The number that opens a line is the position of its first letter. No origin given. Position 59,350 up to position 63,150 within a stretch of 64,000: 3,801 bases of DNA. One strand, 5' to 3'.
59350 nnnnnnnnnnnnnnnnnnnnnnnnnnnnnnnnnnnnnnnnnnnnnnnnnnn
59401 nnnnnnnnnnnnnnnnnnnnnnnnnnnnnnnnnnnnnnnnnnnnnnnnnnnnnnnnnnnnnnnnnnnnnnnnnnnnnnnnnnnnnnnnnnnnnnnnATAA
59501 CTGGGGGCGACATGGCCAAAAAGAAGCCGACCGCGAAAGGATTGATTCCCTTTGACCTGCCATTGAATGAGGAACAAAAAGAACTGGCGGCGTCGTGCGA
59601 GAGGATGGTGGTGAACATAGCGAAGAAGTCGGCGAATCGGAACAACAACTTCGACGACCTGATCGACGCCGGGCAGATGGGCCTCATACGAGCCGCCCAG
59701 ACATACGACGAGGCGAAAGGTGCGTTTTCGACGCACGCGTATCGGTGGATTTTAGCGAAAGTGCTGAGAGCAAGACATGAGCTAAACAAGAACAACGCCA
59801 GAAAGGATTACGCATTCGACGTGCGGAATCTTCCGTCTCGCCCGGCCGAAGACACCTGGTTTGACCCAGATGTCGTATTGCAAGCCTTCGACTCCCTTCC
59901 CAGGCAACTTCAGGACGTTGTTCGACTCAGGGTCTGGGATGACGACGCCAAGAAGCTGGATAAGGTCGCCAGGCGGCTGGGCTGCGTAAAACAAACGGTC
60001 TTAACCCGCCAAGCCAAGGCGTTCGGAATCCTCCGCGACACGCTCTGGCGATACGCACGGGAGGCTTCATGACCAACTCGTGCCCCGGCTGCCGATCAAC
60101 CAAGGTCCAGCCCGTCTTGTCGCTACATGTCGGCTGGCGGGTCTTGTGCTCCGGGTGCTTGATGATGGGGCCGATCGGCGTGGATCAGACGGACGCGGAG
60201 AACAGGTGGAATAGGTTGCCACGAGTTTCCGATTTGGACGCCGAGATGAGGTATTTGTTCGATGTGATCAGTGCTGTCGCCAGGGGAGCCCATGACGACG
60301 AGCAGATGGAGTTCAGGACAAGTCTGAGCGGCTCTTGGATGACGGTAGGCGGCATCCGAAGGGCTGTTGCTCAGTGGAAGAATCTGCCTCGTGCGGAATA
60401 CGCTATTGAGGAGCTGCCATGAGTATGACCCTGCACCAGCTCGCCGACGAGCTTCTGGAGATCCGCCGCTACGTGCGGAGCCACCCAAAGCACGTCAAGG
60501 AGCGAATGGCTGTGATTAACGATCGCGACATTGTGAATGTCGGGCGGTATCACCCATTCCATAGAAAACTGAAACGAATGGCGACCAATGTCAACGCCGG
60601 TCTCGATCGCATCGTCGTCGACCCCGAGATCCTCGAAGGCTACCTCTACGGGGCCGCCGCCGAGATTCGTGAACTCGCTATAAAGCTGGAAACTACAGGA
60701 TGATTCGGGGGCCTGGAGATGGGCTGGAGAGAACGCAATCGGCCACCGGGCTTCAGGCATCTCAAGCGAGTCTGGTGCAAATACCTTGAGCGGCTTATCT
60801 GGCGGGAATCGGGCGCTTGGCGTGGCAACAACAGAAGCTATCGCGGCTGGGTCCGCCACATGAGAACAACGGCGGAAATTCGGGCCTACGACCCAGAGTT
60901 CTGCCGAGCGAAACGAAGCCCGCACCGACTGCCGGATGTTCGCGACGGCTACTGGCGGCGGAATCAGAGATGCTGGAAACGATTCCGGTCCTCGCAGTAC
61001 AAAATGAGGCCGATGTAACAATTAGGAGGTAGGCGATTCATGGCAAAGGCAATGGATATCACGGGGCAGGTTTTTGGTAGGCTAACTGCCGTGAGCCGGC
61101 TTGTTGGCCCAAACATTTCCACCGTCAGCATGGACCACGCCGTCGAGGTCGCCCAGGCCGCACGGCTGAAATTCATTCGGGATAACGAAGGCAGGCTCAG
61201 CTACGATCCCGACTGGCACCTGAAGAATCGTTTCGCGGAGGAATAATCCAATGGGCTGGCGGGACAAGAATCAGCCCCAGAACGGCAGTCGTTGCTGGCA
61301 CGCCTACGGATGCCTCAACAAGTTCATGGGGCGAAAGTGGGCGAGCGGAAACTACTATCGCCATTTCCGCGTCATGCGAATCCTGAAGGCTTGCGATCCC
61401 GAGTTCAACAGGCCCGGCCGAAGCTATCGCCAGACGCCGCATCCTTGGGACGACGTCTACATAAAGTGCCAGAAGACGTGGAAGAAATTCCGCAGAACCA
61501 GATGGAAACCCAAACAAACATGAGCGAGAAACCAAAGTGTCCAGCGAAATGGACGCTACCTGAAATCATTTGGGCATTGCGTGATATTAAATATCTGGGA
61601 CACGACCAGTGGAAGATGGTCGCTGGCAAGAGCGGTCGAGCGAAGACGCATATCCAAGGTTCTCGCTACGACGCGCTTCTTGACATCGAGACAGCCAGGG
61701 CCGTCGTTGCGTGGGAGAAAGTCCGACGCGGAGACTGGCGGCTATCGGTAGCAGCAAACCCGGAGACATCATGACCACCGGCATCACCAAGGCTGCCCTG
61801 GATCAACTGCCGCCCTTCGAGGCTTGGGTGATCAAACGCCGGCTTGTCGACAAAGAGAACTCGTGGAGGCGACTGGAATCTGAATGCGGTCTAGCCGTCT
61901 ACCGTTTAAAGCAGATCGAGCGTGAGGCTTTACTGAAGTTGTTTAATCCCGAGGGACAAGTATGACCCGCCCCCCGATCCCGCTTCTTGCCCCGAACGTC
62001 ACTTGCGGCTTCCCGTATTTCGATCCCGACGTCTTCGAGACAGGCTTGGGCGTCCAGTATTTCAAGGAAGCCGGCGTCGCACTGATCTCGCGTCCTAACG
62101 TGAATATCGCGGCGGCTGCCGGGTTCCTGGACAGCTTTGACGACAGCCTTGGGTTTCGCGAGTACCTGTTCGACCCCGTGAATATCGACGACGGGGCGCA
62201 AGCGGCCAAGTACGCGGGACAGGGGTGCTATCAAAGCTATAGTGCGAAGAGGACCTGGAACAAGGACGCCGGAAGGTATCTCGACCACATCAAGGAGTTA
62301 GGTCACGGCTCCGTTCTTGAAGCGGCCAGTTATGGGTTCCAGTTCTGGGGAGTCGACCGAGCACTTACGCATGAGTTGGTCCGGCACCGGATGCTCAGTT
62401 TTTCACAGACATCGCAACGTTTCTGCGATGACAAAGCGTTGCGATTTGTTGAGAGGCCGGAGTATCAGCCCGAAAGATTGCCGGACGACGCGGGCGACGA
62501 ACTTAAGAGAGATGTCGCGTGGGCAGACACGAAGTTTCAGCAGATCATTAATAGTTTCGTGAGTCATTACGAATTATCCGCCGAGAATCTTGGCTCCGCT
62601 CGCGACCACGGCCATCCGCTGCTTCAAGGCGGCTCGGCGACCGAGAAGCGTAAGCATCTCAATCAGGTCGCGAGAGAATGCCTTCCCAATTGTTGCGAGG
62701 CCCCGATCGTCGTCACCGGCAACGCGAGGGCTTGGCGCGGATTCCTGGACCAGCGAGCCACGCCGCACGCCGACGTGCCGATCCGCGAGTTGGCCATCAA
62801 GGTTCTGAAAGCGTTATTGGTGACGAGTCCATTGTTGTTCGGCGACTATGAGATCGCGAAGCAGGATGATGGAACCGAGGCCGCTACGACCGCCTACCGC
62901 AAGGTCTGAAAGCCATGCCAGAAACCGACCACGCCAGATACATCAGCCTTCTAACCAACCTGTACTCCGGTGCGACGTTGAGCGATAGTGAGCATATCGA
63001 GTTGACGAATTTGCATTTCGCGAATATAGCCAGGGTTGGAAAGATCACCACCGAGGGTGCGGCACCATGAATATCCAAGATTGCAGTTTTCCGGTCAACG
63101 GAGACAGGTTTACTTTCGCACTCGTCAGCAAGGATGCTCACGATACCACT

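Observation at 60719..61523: Paralogous highly basic Trp/Arg-rich mini-proteins flanking an HNH-like fragment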

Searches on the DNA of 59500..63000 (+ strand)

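Call 6: search_dna_similar(query=window:59500-63000:+, collection=phages, mode=near)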
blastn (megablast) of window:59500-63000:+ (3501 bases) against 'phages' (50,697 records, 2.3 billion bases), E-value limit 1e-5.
No match.

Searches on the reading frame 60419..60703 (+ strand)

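Call 4: search_protein_families(library=pfam, proteins=[window:60419-60703:+], max_evalue=1)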
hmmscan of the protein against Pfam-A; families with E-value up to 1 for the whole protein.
window:60419-60703:+ (94 aa): 0 families

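Call 5: search_protein_families(library=phrogs, proteins=[window:60419-60703:+], max_evalue=1)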
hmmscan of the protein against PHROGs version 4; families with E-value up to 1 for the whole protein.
window:60419-60703:+ (94 aa): 2 families
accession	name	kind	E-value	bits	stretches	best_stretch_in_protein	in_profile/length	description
phrog_3567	-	unknown function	0.027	15.4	1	20-90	63-133/159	-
phrog_9457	-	unknown function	0.088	14.3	1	24-79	47-104/107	-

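Call 76: search_protein_families(library=ncbifam, proteins=[window:60419-60703:+], max_evalue=1)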
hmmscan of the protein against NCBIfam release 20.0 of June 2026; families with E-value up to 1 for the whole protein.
window:60419-60703:+ (94 aa): 0 families

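Call 132: search_protein_families(library=padloc, proteins=[window:60419-60703:+], max_evalue=0.1)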
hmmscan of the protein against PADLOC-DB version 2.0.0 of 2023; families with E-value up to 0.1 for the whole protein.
window:60419-60703:+ (94 aa): 0 families

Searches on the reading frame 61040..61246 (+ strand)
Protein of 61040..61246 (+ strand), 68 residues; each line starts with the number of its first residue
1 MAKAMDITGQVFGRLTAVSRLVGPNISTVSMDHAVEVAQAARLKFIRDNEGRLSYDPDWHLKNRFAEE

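Call 4: search_protein_families(library=pfam, proteins=[window:61040-61246:+], max_evalue=1)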
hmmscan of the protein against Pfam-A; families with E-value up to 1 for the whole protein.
window:61040-61246:+ (68 aa): 0 families

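Call 5: search_protein_families(library=phrogs, proteins=[window:61040-61246:+], max_evalue=1)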
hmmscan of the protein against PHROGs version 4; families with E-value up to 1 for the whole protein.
window:61040-61246:+ (68 aa): 2 families
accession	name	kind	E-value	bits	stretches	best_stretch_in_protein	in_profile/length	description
phrog_374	-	DNA, RNA and nucleotide metabolism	0.016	15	1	1-22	191-211/617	HNH endonuclease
phrog_11013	-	unknown function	0.38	11.7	1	47-64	13-30/87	-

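Call 22: search_dna_similar(query=window:61040-61243:+, collection=phages, mode=protein, max_evalue=10)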
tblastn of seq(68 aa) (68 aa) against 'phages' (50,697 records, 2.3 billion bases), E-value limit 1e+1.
Records with a match: 12; places in all: 12; records where one place covers at least 80% of the query: 0.
Best place of each record, by identity: 60-80% 9; <60% 3.
By first word of the organism name: Streptococcus 6; Bacillus 2; Lactococcus 2; Acinetobacter 1; Ralstonia 1.
By host as written in the record: Bacillus cereus 2; Streptococcus agalactiae GB00111 1; Streptococcus agalactiae CCUG_17336 1; Streptococcus agalactiae ERR054992 1; Streptococcus agalactiae JN_AR_GBS18 1; Streptococcus agalactiae GB00640 1; Acinetobacter pittii 1; Ralstonia pseudosolanacearum 1; and 3 more.
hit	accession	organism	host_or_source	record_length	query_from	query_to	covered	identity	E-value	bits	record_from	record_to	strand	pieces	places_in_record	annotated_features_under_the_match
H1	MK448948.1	Streptococcus phage Javan46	Streptococcus agalactiae GB00111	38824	1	21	31%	61.9%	3e+0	31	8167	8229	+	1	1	hypothetical protein (x2)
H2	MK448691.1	Streptococcus phage Javan17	Streptococcus agalactiae CCUG_17336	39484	1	21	31%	61.9%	3e+0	31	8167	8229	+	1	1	hypothetical protein (x2)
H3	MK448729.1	Streptococcus phage Javan31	Streptococcus agalactiae ERR054992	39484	1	21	31%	61.9%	3e+0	31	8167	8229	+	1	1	hypothetical protein (x2)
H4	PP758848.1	Streptococcus phage phiGBSVK-C_GBSInt4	Streptococcus agalactiae JN_AR_GBS18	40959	1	21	31%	61.9%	3e+0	31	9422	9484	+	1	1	deoxyuridine 5'-triphosphate nucleotidohydrolase | hypothetical protein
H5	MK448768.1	Streptococcus phage Javan47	Streptococcus agalactiae GB00640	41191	1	21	31%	61.9%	3e+0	31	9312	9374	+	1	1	hypothetical protein (x2)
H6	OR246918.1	Acinetobacter phage HFM1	Acinetobacter pittii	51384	3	20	26%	72.2%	8e+0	29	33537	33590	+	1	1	hypothetical protein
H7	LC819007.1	Ralstonia phage FLC4-3B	Ralstonia pseudosolanacearum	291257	1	21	31%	57.1%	1e+1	29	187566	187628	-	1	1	none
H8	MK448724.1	Streptococcus phage Javan273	Streptococcus iniae Si1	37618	1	21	31%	57.1%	1e+1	29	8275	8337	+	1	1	hypothetical protein (x2)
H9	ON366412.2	Bacillus phage vB_BceP_LY3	Bacillus cereus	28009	1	19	28%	63.2%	1e+0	32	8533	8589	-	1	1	transcription factor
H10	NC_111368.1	Bacillus phage vB_BceP_LY3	Bacillus cereus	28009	1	19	28%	63.2%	1e+0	32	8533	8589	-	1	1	transcription factor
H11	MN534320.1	Lactococcus phage proPhi7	Lactococcus lactis subsp. cremoris TIFN7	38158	1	20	29%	60.0%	4e+0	30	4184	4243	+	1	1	hypothetical protein (x2)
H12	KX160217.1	Lactococcus phage 98203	Lactococcus lactis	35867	1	20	29%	55.0%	8e+0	29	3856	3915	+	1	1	hypothetical protein (x2)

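Call 66: find_related_loci(query=window:61040-61243:+, collection=viral_contigs, flank=5000)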
Query seq(68 aa) (68 aa) in viral_contigs; peptide patterns used: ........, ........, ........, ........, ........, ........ (x = any residue, [..] = any of these).
133 stretches matched a pattern; 3 encode a relative of the query (tblastn E <= 1e-3); 3 distinct loci.
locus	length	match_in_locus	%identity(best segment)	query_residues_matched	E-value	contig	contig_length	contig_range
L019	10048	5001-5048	88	5-20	9e-6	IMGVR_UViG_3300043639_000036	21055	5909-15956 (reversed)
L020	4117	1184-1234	76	3-19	2e-5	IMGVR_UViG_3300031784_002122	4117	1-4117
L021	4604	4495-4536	93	6-19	1e-5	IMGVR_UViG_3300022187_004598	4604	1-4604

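Call 71: get_annotated_region(hit=H9, flank=800)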
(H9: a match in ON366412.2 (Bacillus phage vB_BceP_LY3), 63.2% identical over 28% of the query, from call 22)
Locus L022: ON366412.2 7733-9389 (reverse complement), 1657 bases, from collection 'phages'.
description: Bacillus phage vB_BceP_LY3, complete genome.
organism: Bacillus phage vB_BceP_LY3 (NCBI taxid 2950458)
taxonomy: Viruses; Duplodnaviria; Heunggongvirae; Uroviricota; Caudoviricetes; Salasmaviridae; Northropvirinae
host: Bacillus cereus; source: -; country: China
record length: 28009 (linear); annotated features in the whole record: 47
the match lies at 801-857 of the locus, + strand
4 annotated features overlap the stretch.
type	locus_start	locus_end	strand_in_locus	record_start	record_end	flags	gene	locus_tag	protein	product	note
CDS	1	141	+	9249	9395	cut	-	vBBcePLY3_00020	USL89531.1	hypothetical protein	-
CDS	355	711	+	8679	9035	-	-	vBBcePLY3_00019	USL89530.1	hypothetical protein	-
CDS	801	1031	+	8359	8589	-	-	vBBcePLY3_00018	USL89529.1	transcription factor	-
CDS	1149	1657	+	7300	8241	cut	-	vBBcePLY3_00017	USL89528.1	primer terminal protein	-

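Call 72: get_annotated_region(hit=H6, flank=800)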
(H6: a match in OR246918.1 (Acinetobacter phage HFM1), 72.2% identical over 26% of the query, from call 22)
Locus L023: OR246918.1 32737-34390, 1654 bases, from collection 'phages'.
description: Acinetobacter phage HFM1, complete genome.
organism: Acinetobacter phage HFM1 (NCBI taxid 3073040)
taxonomy: Viruses; Duplodnaviria; Heunggongvirae; Uroviricota; Caudoviricetes
host: Acinetobacter pittii; source: -; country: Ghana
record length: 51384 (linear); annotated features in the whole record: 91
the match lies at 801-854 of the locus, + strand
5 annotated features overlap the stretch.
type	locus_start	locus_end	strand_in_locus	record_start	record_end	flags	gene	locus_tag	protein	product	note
CDS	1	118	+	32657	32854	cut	-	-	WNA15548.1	hypothetical protein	-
CDS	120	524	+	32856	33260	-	-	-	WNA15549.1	hypothetical protein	-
CDS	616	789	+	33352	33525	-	-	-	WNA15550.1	hypothetical protein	-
CDS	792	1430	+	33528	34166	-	-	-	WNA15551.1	hypothetical protein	-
CDS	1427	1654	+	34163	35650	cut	-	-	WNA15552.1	hypothetical protein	Interval 2-163 belongs to DEAD-like helicases superfamily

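Call 76: search_protein_families(library=ncbifam, proteins=[window:61040-61246:+], max_evalue=1)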
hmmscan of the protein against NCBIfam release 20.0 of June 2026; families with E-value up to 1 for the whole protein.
window:61040-61246:+ (68 aa): 0 families

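Call 118: find_encoding_contigs(protein=window:61040-61246:+, flank=3000, max_places=4)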
Protein window:61040-61246:+ (68 aa): 3 contigs read that carry it; 1 place shown.
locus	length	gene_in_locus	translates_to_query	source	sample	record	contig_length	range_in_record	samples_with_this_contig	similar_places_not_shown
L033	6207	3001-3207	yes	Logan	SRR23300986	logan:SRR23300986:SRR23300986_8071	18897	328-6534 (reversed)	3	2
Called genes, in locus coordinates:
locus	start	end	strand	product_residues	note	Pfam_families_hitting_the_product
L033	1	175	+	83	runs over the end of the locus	-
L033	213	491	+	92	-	-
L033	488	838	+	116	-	-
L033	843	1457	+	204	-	PF04542:Sigma70_r2, PF04545:Sigma70_r4 (weak)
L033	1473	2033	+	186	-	PF04542:Sigma70_r2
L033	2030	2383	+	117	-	-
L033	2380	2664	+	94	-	-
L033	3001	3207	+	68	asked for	-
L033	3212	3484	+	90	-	-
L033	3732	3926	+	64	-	-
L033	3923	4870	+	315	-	PF02511:Thy1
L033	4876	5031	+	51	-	-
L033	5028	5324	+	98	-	PF16808:PKcGMP_CC (faint)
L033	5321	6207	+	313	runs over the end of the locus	-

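Call 132: search_protein_families(library=padloc, proteins=[window:61040-61246:+], max_evalue=0.1)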
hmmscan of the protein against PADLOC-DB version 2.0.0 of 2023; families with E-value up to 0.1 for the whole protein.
window:61040-61246:+ (68 aa): 0 families
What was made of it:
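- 61040..61246 (+): ORF68, 68 aa, pI 6.7, with a strong AGGAGG ribosome-binding site. It is an orphan gene inserted between the two paralogues. No Pfam, NCBIfam or PADLOC hit (calls 4, 76, 132).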

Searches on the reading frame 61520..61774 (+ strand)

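Call 4: search_protein_families(library=pfam, proteins=[window:61520-61774:+], max_evalue=1)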
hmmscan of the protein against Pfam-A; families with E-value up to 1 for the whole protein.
window:61520-61774:+ (84 aa): 0 families

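Call 5: search_protein_families(library=phrogs, proteins=[window:61520-61774:+], max_evalue=1)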
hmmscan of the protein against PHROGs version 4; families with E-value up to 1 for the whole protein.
window:61520-61774:+ (84 aa): 2 families
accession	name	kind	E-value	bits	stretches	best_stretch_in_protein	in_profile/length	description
phrog_37521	-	unknown function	0.16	12.9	0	44-59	21-36/51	-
phrog_80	-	head and packaging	0.28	11.3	1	26-72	278-327/607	head maturation protease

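Call 76: search_protein_families(library=ncbifam, proteins=[window:61520-61774:+], max_evalue=1)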
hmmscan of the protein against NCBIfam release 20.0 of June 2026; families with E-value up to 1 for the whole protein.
window:61520-61774:+ (84 aa): 0 families

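Call 132: search_protein_families(library=padloc, proteins=[window:61520-61774:+], max_evalue=0.1)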
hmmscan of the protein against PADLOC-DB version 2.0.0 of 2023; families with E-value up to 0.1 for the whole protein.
window:61520-61774:+ (84 aa): 0 families

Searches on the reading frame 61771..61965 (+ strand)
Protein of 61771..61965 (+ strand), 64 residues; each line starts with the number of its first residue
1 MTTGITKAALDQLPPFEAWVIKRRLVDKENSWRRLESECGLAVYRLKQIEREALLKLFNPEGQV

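Call 4: search_protein_families(library=pfam, proteins=[window:61771-61965:+], max_evalue=1)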
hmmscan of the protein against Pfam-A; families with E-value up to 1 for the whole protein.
window:61771-61965:+ (64 aa): 1 family
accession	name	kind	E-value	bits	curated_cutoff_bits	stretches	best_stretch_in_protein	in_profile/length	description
PF04545.22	Sigma70_r4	-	0.011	15.7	24.1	1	9-57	1-48/50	Sigma-70, region 4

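Call 5: search_protein_families(library=phrogs, proteins=[window:61771-61965:+], max_evalue=1)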
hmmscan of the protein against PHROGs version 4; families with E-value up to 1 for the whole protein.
window:61771-61965:+ (64 aa): 1 family
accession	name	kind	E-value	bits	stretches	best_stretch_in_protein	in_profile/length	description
phrog_4288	-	unknown function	0.33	11.7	1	17-48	27-56/62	-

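Call 76: search_protein_families(library=ncbifam, proteins=[window:61771-61965:+], max_evalue=1)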
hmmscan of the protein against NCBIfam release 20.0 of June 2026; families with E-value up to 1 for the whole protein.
window:61771-61965:+ (64 aa): 5 families
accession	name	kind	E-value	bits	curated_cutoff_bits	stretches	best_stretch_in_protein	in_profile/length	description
NF005693.0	PRK07500.1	equivalog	0.002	17.3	315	1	7-57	222-273/289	RNA polymerase factor sigma-32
TIGR02392.1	rpoH_proteo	equivalog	0.0084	15.8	323.1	1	7-57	213-264/270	RNA polymerase sigma factor RpoH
NF005143.0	PRK06596.1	subfamily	0.022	14.3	241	1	7-57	225-277/285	RNA polymerase factor sigma-32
NF005248.0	PRK06759.1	equivalog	0.046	13.4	133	1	7-57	101-150/156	RNA polymerase factor sigma-70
NF004208.0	PRK05658.1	equivalog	0.068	12.1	555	1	6-61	562-620/631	RNA polymerase sigma factor RpoD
